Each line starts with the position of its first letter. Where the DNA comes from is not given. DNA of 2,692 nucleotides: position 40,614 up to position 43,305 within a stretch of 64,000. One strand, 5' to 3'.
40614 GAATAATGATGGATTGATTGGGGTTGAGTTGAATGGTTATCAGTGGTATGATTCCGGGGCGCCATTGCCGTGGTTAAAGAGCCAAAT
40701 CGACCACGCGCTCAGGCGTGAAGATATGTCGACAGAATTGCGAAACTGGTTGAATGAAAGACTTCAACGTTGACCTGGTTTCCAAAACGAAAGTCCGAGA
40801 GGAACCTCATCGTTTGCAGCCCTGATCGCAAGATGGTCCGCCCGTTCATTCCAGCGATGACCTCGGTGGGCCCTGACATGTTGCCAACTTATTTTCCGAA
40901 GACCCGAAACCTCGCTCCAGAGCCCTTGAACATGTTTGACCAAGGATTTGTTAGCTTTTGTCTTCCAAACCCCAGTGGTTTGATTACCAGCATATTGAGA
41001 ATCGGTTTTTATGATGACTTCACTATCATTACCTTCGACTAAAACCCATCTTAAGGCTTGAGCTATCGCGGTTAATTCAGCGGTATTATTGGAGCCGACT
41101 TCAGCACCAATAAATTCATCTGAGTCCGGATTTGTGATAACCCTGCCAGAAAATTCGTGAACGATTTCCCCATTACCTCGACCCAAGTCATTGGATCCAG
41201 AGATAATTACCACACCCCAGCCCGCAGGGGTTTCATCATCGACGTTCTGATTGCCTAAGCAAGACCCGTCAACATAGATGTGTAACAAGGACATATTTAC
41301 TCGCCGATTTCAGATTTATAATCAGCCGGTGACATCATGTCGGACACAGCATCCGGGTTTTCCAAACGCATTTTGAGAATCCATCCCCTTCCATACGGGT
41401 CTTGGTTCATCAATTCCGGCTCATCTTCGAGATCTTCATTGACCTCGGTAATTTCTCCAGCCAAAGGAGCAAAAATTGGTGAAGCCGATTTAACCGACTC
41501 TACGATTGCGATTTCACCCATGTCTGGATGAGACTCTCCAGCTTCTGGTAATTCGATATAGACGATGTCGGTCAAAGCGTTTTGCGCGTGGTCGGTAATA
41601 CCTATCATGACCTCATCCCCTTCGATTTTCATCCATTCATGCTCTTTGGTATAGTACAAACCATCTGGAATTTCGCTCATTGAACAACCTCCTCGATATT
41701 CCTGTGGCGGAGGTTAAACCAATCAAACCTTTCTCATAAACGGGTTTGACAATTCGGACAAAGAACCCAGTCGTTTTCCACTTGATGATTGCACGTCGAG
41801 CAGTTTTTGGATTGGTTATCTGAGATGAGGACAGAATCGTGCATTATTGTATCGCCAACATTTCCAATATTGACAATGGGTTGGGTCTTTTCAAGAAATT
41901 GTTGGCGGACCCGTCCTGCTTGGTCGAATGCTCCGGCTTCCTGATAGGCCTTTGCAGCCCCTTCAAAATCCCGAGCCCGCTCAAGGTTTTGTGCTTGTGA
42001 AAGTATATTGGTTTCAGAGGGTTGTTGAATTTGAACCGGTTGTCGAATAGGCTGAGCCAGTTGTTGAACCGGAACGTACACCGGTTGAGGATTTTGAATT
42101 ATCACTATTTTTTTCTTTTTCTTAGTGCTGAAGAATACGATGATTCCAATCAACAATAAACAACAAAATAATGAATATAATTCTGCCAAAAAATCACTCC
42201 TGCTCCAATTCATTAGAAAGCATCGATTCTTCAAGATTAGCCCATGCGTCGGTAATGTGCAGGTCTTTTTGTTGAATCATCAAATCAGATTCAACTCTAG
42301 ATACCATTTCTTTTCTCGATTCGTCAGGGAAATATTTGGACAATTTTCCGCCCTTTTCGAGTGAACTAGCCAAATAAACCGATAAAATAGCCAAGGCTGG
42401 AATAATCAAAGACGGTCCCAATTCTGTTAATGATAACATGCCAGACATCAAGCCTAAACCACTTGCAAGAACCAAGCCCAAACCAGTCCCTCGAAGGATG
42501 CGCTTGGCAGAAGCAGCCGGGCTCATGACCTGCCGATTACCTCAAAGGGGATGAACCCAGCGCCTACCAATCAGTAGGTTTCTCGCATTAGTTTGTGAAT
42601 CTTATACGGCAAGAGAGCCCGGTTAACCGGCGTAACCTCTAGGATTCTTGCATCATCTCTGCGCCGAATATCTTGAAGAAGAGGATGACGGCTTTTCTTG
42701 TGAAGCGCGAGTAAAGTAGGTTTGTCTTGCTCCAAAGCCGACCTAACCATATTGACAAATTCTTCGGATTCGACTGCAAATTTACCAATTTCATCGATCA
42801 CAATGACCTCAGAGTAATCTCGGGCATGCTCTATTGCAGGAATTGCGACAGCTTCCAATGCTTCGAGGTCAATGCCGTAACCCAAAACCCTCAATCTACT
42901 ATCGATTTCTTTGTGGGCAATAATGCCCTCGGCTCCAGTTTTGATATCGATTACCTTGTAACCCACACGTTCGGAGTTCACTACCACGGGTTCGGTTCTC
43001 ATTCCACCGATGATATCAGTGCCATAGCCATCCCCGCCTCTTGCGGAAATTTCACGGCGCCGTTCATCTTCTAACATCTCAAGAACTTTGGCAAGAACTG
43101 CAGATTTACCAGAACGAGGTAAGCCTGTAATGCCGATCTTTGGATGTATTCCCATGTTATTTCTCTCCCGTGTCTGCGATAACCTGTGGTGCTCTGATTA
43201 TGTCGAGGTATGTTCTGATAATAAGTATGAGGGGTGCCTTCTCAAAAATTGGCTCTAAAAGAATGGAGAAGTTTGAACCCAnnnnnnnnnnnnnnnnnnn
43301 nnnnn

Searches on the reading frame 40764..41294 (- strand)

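Call 81: search_protein_families(library=padloc, proteins=[window:40764-41294:-], max_evalue=0.01)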
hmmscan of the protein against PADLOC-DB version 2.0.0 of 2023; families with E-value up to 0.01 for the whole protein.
window:40764-41294:- (176 aa): 0 families

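Call 82: search_protein_families(library=ncbifam, proteins=[window:40764-41294:-], max_evalue=0.001)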
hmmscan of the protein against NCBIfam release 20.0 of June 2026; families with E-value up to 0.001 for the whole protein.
window:40764-41294:- (176 aa): 6 families
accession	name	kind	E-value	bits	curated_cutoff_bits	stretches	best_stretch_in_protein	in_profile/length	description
NF001236.0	PRK00203.1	equivalog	5.4e-16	58.5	160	1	63-162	38-143/151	ribonuclease HI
NF041175.1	RNAseHI_Thmprot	equivalog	3.3e-08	33.5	140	1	67-159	46-132/143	ribonuclease HI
NF005116.0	PRK06548.1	equivalog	4.9e-07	29.8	280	1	63-162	36-142/161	ribonuclease H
NF041306.1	RnaseHI_Halo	equivalog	5.1e-07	29.8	300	1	5-160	71-195/197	ribonuclease HI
NF006433.0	PRK08719.1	subfamily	1.9e-05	24.6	170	1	4-161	5-146/147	ribonuclease H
NF005567.0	PRK07238.1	equivalog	2.6e-05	23.7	326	1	58-162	37-133/378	bifunctional RNase H/acid phosphatase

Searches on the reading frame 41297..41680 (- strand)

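Call 82: search_protein_families(library=ncbifam, proteins=[window:41297-41680:-], max_evalue=0.001)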
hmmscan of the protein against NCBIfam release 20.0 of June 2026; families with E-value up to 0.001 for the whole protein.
window:41297-41680:- (127 aa): 4 families
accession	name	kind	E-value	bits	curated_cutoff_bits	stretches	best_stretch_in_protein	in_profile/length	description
NF002270.0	PRK01202.1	subfamily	5.9e-48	161.9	117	1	1-126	1-127/129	glycine cleavage system protein GcvH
TIGR00527.1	gcvH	equivalog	1.8e-42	144.5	115.85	1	3-123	1-123/129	glycine cleavage system protein GcvH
TIGR03077.1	not_gcvH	equivalog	1.2e-18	67.1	144.05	1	9-108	1-101/110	glycine cleavage protein H-like protein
NF045810.1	GcvH_rel_desulf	equivalog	2.6e-11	43.5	150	1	3-123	11-133/167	GcvH-related protein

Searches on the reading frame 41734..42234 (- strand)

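Call 3: search_protein_families(library=pfam, proteins=[window:41734-42234:-], max_evalue=0.01)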
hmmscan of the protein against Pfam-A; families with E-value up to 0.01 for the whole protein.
window:41734-42234:- (166 aa): 3 families
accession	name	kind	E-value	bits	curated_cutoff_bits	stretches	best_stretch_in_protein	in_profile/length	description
PF13248.11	Zn_ribbon_3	-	0.00022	21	27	1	143-166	3-26/26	zinc-ribbon domain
PF17032.10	Zn_ribbon_15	-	0.0066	17.7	28.9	1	136-163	46-73/73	zinc-ribbon family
PF12773.13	DZR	-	0.0091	16.6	27.3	0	145-166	1-22/45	Double zinc ribbon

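Call 81: search_protein_families(library=padloc, proteins=[window:41734-42234:-], max_evalue=0.01)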
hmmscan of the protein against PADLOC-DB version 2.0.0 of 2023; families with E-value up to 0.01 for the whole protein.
window:41734-42234:- (166 aa): 0 families

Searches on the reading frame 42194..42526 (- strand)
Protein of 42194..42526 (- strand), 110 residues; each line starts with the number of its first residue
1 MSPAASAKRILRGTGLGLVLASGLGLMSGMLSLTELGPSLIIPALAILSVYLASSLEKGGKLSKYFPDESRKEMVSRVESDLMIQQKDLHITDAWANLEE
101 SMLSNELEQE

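Call 3: search_protein_families(library=pfam, proteins=[window:42194-42526:-], max_evalue=0.01)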
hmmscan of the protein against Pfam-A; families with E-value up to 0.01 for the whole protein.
window:42194-42526:- (110 aa): 0 families

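Call 30: search_protein_families(library=pfam, proteins=[window:42194-42526:-], max_evalue=1)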
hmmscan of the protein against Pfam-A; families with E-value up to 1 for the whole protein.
window:42194-42526:- (110 aa): 1 family
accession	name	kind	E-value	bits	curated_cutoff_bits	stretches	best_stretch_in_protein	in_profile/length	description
PF07019.17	EMC6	-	0.064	14.2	23.3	1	19-74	8-62/81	EMC6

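Call 81: search_protein_families(library=padloc, proteins=[window:42194-42526:-], max_evalue=0.01)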
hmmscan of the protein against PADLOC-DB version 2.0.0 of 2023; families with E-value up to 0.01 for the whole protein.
window:42194-42526:- (110 aa): 0 families

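Call 82: search_protein_families(library=ncbifam, proteins=[window:42194-42526:-], max_evalue=0.001)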
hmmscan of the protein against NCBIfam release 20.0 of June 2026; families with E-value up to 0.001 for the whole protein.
window:42194-42526:- (110 aa): 0 families

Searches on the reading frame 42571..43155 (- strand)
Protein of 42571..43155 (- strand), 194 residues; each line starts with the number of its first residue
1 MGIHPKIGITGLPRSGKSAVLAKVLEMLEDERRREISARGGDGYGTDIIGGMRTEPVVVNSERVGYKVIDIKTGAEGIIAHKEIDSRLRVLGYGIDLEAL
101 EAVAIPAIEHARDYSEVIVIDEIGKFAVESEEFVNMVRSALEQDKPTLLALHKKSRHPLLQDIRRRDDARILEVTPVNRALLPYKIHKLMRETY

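Call 3: search_protein_families(library=pfam, proteins=[window:42571-43155:-], max_evalue=0.01)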
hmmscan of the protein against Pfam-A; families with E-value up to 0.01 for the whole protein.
window:42571-43155:- (194 aa): 2 families
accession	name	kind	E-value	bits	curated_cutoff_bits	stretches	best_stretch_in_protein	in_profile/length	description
PF03266.21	NTPase_1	-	5.6e-39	134.1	23.9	1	6-186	1-167/168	NTPase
PF13401.12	AAA_22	-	0.00063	20.5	27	1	9-143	10-110/130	AAA domain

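Call 60: search_solved_structures(query=window:42571-43155:-, max_evalue=0.001)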
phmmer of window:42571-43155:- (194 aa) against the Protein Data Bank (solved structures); distinct sequences matched with E-value up to 0.001: 2.
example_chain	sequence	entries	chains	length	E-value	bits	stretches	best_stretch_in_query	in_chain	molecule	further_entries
1ye8_A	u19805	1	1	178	1.2e-15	61.2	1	6-187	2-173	Hypothetical UPF0334 kinase-like protein AQ_1292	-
2i3b_A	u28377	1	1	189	9.1e-10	42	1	49-183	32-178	Human Cancer-Related NTPase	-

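Call 81: search_protein_families(library=padloc, proteins=[window:42571-43155:-], max_evalue=0.01)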
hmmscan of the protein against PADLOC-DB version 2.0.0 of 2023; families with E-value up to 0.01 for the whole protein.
window:42571-43155:- (194 aa): 1 family
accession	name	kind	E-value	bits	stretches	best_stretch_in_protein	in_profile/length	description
PDLC04055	PD-T4-6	-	0.0036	14.1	1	113-192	408-485/496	-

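Call 82: search_protein_families(library=ncbifam, proteins=[window:42571-43155:-], max_evalue=0.001)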
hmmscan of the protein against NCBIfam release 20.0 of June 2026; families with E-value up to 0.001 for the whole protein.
window:42571-43155:- (194 aa): 1 family
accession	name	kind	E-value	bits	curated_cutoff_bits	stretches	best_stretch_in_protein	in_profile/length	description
NF010248.0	PRK13695.1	equivalog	2.7e-43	147.8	156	1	6-192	5-177/180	NTPase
